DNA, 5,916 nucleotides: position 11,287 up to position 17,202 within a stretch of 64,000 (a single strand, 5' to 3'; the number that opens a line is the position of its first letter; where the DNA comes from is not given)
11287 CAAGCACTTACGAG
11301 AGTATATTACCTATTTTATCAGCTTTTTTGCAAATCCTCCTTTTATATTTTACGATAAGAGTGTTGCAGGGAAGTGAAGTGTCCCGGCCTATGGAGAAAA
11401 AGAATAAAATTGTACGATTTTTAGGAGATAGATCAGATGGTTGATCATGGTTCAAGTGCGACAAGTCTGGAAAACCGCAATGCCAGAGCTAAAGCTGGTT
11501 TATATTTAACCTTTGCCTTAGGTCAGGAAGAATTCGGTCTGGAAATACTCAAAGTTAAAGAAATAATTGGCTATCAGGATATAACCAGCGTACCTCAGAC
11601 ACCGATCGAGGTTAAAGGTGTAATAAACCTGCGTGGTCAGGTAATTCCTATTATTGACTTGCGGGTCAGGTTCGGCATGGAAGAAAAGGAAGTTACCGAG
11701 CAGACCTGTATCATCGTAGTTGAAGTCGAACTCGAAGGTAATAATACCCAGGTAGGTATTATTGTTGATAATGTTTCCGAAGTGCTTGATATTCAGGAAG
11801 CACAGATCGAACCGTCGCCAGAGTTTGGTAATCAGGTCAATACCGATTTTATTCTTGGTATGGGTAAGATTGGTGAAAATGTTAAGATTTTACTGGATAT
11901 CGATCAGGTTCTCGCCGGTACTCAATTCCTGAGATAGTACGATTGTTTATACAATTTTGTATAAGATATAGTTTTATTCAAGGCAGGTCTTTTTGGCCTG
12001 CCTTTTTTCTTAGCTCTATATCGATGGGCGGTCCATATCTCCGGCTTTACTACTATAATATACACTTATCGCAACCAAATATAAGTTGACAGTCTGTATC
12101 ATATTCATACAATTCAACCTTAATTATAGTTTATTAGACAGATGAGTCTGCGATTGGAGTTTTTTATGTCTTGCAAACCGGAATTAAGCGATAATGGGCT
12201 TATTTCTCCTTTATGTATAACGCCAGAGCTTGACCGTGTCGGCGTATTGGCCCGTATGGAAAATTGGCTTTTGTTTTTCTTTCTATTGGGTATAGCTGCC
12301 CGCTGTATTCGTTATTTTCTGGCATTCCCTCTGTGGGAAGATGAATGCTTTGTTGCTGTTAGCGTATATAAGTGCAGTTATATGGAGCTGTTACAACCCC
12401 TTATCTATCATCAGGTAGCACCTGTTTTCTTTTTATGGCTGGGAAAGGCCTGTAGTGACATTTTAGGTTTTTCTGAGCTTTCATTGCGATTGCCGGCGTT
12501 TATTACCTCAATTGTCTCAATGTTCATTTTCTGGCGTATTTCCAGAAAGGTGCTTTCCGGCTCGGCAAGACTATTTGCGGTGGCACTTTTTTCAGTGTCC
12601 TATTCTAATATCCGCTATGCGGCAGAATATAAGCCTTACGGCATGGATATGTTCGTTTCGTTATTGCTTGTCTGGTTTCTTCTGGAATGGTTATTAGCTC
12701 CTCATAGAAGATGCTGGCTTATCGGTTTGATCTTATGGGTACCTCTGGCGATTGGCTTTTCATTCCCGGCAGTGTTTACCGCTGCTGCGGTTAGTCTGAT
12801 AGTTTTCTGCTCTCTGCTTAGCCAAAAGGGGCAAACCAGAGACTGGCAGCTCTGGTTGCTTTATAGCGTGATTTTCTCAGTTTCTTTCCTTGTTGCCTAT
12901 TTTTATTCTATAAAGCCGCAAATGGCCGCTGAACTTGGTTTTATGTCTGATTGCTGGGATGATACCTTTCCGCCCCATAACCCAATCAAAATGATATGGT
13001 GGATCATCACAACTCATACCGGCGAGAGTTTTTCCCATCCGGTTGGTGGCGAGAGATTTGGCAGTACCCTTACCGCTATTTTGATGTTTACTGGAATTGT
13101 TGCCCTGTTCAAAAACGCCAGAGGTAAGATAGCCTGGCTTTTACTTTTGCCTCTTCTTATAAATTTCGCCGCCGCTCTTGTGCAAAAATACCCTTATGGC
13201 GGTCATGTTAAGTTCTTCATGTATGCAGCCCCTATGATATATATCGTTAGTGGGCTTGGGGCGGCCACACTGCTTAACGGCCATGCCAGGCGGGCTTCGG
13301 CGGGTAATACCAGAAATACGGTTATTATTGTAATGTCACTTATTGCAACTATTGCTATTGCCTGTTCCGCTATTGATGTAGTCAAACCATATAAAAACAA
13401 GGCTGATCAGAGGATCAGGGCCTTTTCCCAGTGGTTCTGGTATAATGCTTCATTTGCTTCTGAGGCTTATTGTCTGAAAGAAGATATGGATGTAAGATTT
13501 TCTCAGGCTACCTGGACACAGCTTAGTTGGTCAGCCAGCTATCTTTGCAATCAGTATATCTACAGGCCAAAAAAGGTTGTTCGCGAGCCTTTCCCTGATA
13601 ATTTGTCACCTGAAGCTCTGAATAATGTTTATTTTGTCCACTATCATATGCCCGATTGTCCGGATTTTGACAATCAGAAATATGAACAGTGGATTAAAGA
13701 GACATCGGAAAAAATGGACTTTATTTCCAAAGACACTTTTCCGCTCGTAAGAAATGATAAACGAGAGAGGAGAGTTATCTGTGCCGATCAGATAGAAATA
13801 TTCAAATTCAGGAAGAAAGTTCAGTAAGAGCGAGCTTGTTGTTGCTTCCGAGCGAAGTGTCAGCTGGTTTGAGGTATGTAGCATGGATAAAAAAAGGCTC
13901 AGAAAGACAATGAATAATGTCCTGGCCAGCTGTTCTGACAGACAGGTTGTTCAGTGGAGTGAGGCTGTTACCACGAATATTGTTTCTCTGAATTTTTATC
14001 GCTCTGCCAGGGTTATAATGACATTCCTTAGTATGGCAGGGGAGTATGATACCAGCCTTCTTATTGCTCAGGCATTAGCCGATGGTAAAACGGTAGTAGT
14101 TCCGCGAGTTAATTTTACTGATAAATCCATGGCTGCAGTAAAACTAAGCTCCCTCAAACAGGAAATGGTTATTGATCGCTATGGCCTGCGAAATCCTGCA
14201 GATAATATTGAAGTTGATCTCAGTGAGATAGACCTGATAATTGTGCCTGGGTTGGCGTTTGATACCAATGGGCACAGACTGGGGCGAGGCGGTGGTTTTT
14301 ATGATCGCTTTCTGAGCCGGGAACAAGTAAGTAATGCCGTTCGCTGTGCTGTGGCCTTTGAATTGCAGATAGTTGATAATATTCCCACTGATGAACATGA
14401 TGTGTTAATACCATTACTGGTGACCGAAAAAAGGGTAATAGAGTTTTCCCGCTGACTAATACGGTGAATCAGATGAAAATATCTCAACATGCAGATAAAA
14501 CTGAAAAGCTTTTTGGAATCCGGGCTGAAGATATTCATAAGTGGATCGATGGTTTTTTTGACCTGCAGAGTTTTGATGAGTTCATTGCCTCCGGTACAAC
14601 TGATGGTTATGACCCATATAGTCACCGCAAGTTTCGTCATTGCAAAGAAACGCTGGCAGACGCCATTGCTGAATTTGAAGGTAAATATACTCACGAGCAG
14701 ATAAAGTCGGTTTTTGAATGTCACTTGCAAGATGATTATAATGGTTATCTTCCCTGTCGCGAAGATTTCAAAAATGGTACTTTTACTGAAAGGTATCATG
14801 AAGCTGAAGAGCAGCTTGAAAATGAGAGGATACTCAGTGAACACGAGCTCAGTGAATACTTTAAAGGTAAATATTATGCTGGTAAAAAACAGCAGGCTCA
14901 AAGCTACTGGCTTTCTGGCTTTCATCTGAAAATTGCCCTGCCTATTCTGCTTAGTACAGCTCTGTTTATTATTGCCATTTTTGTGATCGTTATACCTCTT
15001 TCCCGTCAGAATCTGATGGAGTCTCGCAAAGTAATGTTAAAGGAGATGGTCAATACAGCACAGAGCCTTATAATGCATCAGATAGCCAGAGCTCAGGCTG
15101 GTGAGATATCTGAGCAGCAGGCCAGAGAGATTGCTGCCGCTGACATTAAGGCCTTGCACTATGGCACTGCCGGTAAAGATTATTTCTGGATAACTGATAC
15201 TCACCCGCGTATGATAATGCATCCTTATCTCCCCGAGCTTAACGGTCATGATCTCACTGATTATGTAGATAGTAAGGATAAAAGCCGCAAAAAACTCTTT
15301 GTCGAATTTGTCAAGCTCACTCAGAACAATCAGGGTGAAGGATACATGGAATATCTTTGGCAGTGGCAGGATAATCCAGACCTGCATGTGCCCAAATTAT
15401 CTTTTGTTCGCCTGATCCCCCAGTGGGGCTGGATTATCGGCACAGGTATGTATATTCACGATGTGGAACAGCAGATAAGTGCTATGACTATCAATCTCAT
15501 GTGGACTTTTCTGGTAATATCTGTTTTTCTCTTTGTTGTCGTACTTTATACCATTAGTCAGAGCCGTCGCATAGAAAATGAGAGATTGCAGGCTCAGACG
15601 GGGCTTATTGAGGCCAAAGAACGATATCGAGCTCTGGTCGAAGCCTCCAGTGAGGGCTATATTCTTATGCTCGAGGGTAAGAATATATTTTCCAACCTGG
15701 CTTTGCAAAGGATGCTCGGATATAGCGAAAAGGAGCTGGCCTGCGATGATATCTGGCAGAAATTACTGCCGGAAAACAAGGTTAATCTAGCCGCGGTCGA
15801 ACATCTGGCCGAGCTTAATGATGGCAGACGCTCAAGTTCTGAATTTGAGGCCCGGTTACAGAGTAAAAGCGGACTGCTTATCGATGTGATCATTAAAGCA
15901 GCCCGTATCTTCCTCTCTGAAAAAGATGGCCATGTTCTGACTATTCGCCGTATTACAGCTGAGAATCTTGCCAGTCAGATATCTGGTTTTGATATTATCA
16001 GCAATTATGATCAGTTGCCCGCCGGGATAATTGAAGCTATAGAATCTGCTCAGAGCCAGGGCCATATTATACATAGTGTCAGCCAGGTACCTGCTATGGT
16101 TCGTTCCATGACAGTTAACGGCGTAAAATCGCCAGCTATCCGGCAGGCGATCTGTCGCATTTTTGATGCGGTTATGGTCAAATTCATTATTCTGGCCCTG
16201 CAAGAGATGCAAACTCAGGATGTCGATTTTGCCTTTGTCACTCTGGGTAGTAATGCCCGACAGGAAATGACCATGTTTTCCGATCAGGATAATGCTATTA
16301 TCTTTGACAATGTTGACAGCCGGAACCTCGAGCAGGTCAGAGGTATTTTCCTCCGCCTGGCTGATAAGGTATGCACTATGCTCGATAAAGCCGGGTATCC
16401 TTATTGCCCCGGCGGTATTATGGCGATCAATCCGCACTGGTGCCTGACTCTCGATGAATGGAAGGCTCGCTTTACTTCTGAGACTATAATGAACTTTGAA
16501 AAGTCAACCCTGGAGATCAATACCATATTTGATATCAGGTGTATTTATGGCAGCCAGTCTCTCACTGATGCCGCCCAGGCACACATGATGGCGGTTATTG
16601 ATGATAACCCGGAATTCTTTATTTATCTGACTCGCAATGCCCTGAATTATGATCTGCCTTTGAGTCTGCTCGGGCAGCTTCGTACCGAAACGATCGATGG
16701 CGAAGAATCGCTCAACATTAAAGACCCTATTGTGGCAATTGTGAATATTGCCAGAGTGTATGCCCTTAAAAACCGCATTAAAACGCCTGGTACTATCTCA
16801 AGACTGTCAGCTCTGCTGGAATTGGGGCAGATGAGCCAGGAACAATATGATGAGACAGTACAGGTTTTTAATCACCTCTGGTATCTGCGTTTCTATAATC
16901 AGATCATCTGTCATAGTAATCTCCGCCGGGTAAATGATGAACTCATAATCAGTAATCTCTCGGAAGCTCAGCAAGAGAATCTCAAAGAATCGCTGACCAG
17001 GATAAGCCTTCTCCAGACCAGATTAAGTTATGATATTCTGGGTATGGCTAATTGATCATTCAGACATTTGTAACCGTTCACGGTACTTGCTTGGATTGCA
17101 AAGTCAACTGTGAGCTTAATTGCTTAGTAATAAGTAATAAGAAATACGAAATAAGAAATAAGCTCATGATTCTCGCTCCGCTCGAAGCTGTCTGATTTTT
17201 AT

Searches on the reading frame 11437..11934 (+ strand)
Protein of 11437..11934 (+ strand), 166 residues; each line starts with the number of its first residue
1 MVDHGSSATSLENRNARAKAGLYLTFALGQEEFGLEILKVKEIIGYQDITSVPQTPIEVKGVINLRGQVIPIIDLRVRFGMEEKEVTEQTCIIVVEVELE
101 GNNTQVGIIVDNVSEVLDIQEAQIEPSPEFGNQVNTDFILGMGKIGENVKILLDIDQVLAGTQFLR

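Call 8: search_protein_families(library=pfam, proteins=[window:11437-11934:+], max_evalue=0.1)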
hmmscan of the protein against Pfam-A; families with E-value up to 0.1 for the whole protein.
window:11437-11934:+ (166 aa): 1 family
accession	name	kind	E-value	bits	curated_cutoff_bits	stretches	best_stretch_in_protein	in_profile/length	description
PF01584.24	CheW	-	2.8e-38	131.1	23.5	1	23-160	2-135/138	CheW-like domain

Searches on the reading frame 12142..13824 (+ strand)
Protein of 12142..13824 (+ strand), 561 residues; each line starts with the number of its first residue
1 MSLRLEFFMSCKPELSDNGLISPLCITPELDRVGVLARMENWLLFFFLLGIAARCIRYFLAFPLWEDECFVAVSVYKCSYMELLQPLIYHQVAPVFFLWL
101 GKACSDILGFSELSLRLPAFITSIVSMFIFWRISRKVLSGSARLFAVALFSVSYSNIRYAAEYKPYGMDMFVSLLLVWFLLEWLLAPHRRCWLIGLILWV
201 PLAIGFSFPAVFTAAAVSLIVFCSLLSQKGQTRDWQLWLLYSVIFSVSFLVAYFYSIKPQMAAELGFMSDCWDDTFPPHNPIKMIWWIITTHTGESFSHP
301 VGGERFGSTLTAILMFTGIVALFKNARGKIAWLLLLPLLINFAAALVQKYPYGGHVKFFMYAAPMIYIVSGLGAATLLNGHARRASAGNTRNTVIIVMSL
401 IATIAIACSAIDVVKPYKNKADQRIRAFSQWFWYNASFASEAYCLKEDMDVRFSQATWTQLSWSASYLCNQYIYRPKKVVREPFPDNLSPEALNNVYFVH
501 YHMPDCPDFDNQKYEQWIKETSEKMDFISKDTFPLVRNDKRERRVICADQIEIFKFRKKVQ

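Call 8: search_protein_families(library=pfam, proteins=[window:12142-13824:+], max_evalue=0.1)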
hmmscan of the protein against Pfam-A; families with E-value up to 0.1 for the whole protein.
window:12142-13824:+ (561 aa): 2 families
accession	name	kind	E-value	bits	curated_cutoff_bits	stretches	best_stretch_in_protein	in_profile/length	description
PF13231.12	PMT_2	-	2.9e-09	37.8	26.1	1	94-244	3-149/160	Dolichyl-phosphate-mannose-protein mannosyltransferase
PF11028.14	TMEM260-like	-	0.0011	19.2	24.2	1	131-224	77-173/179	Protein O-mannosyl-transferase TMEM260-like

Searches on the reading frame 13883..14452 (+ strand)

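Call 8: search_protein_families(library=pfam, proteins=[window:13883-14452:+], max_evalue=0.1)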
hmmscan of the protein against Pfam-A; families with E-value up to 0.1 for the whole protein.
window:13883-14452:+ (190 aa): 2 families
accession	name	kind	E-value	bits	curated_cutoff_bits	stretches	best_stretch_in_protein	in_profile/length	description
PF01812.26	5-FTHF_cyc-lig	-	1.9e-43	149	27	1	3-182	1-186/186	5-formyltetrahydrofolate cyclo-ligase family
PF14367.12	DUF4411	-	0.072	13.3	23.5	1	13-89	64-135/159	Domain of unknown function (DUF4411)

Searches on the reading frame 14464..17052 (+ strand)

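Call 8: search_protein_families(library=pfam, proteins=[window:14464-17052:+], max_evalue=0.1)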
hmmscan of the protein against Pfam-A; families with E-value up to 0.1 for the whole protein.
window:14464-17052:+ (863 aa): 12 families
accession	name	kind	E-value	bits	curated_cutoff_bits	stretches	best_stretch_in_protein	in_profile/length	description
PF03445.19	DUF294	-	6.3e-38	130.2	21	1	541-672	2-130/138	Putative nucleotidyltransferase DUF294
PF08269.17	dCache_2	-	1.2e-33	117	26.5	1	178-342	36-194/298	Cache domain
PF17200.10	sCache_2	-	2e-33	115.9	25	1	184-342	1-153/155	Single Cache domain 2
PF10335.14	DUF294_C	-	1.4e-28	99.9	22.5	1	717-857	2-144/145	Putative nucleotidyltransferase substrate binding domain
PF17201.10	Cache_3-Cache_2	-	7.6e-07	29.1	27.7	1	225-341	192-296/299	Cache 3/Cache 2 fusion domain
PF13188.13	PAS_8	-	9.5e-06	25.8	21.8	1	386-438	1-54/65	PAS domain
PF13426.13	PAS_9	-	0.00032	21.4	27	1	398-489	3-91/103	PAS domain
PF08447.18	PAS_3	-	0.051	14.3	25.6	0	408-473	2-66/89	PAS fold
PF00989.32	PAS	-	0.055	13.9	22.6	0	386-467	1-81/113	PAS fold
PF06514.17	PsbU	-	0.065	13.7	24.5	0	807-848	32-73/93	Photosystem II 12 kDa extrinsic protein (PsbU)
PF01909.29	NTP_transf_2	-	0.068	14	21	0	579-621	5-47/93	Nucleotidyltransferase domain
PF18765.7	Polbeta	-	0.074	13.7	26.9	0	584-625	10-48/93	Polymerase beta, Nucleotidyltransferase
